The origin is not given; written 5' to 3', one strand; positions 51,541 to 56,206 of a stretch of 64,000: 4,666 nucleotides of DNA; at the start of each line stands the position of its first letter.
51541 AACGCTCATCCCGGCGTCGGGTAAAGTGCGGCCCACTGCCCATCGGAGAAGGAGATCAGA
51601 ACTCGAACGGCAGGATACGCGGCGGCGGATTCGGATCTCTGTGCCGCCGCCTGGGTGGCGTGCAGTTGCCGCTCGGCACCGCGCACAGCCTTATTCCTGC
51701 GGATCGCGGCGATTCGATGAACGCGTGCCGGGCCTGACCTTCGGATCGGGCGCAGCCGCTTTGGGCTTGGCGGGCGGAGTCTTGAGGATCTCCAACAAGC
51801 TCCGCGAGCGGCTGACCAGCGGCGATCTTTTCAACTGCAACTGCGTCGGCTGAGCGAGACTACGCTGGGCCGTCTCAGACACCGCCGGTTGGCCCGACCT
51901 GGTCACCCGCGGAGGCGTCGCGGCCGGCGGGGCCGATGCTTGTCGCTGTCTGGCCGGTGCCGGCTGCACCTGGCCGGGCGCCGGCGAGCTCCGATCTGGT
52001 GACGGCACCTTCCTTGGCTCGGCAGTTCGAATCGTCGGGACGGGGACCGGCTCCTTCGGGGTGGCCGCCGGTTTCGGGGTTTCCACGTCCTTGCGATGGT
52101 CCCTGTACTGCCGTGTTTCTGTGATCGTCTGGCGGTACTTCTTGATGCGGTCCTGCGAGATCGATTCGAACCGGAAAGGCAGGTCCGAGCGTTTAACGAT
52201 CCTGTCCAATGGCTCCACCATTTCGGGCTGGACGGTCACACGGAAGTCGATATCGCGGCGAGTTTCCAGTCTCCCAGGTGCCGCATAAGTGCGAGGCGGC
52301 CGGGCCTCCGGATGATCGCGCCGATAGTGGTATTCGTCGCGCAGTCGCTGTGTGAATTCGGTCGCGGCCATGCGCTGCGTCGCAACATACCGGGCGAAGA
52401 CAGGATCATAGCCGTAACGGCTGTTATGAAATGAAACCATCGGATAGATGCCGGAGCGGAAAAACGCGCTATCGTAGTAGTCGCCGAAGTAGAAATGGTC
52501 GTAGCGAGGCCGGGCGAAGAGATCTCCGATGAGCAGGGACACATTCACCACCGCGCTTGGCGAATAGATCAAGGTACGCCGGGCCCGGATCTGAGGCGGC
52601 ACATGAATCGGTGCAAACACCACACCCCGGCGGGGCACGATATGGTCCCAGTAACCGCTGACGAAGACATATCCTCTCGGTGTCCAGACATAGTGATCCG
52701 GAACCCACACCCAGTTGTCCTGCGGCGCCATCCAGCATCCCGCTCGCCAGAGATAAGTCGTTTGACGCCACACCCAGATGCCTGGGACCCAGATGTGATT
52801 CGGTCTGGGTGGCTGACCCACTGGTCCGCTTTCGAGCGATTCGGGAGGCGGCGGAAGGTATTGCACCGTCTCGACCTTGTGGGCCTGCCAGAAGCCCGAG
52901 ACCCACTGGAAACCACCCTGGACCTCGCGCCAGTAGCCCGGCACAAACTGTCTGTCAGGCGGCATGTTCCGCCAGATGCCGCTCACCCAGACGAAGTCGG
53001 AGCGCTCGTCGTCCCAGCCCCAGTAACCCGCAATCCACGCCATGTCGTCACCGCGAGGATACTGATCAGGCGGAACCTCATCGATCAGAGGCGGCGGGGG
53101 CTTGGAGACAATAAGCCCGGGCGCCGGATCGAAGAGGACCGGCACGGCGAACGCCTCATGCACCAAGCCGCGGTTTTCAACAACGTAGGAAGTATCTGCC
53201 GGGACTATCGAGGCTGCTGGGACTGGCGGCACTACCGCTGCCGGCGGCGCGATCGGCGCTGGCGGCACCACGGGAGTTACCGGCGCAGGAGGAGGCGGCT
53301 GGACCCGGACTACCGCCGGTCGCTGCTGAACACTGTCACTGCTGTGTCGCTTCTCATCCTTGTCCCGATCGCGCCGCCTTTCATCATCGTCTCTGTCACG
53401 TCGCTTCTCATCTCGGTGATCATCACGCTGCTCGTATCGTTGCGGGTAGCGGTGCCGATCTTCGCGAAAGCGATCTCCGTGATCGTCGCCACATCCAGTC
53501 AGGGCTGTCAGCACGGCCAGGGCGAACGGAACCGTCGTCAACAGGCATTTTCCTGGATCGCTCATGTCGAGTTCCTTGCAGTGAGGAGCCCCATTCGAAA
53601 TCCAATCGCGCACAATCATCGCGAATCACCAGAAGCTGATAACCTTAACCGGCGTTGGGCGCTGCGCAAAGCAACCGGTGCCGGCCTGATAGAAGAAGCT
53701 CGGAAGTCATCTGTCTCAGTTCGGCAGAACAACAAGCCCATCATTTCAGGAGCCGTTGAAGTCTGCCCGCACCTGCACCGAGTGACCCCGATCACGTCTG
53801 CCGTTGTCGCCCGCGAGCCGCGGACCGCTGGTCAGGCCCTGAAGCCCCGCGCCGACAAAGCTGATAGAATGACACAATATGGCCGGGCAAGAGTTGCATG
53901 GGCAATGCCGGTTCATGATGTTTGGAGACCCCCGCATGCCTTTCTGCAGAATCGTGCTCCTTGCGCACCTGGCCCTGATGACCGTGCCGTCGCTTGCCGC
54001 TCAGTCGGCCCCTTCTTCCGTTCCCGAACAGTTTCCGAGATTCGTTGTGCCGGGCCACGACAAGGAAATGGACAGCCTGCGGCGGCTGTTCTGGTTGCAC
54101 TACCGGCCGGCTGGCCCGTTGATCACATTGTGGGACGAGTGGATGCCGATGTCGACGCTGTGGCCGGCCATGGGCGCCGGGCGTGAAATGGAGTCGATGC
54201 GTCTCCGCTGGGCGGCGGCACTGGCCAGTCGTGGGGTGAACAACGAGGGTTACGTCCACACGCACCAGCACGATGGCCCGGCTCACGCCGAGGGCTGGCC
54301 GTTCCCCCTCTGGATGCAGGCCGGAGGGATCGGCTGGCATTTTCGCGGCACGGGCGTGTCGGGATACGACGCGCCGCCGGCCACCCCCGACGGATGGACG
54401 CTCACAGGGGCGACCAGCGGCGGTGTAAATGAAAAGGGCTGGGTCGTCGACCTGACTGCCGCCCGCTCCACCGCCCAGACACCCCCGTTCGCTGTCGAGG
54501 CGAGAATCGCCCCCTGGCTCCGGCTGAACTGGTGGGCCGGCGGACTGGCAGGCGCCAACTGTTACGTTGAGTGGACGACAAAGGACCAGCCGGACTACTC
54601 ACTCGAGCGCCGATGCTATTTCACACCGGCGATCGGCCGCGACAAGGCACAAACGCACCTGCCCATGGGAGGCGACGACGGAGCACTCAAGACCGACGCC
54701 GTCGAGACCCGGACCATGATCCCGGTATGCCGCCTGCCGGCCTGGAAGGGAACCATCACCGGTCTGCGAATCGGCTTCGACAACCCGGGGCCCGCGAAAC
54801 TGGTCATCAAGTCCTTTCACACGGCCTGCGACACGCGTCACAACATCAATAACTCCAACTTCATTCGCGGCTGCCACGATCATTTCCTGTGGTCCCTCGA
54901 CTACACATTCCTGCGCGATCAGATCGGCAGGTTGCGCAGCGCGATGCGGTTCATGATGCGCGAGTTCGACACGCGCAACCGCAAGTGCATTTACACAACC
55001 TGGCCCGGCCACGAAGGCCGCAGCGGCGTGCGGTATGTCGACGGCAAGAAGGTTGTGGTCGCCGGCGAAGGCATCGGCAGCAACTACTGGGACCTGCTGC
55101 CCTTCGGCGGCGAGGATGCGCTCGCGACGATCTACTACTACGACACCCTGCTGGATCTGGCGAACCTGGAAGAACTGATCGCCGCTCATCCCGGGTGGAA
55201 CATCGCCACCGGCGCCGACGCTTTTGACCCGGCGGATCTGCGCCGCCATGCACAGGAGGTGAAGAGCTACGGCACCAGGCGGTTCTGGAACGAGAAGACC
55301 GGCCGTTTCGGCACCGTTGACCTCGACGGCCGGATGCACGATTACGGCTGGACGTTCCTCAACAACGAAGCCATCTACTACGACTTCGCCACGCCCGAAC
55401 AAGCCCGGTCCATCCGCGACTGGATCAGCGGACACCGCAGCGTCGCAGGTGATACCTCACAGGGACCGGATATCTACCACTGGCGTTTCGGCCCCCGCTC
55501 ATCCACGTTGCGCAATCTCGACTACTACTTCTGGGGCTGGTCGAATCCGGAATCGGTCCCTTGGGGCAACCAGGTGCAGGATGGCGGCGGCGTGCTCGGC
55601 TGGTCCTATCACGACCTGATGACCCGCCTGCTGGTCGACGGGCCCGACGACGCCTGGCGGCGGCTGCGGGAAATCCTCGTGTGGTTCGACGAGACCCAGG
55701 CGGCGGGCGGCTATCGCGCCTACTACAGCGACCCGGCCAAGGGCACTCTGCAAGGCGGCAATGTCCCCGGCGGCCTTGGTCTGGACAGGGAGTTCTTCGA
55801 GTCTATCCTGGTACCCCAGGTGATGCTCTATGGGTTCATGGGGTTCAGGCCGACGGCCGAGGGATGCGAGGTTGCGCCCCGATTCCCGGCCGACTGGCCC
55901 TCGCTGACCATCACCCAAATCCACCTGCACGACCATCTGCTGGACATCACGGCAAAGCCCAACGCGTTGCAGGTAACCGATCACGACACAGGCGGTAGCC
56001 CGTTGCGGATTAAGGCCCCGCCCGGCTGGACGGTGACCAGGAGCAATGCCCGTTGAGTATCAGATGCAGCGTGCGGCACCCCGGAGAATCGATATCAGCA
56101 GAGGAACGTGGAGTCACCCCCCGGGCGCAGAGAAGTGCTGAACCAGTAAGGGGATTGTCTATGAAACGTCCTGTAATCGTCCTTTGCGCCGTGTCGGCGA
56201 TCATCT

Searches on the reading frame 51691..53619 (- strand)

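Call 29: search_protein_families(library=pfam, proteins=[window:51691-53619:-], max_evalue=0.001)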
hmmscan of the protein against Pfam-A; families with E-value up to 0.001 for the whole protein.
window:51691-53619:- (642 aa): 1 family
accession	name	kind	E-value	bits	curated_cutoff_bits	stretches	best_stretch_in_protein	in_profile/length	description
PF12779.12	WXXGXW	-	1.1e-10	41.8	18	1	272-297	1-26/26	WXXGXW repeat (2 copies)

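Call 30: search_protein_families(library=ncbifam, proteins=[window:51691-53619:-], max_evalue=0.001)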
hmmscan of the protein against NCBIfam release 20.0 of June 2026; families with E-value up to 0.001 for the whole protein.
window:51691-53619:- (642 aa): 0 families

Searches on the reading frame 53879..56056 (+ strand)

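Call 29: search_protein_families(library=pfam, proteins=[window:53879-56056:+], max_evalue=0.001)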
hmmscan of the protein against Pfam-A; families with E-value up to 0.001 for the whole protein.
window:53879-56056:+ (725 aa): 1 family
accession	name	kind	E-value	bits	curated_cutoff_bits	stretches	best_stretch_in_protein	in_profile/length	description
PF03633.20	Glyco_hydro_65C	-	7.1e-06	26.1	22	1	657-712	2-54/62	Glycosyl hydrolase family 65, C-terminal domain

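Call 30: search_protein_families(library=ncbifam, proteins=[window:53879-56056:+], max_evalue=0.001)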
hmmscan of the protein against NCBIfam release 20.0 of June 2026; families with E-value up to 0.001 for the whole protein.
window:53879-56056:+ (725 aa): 0 families
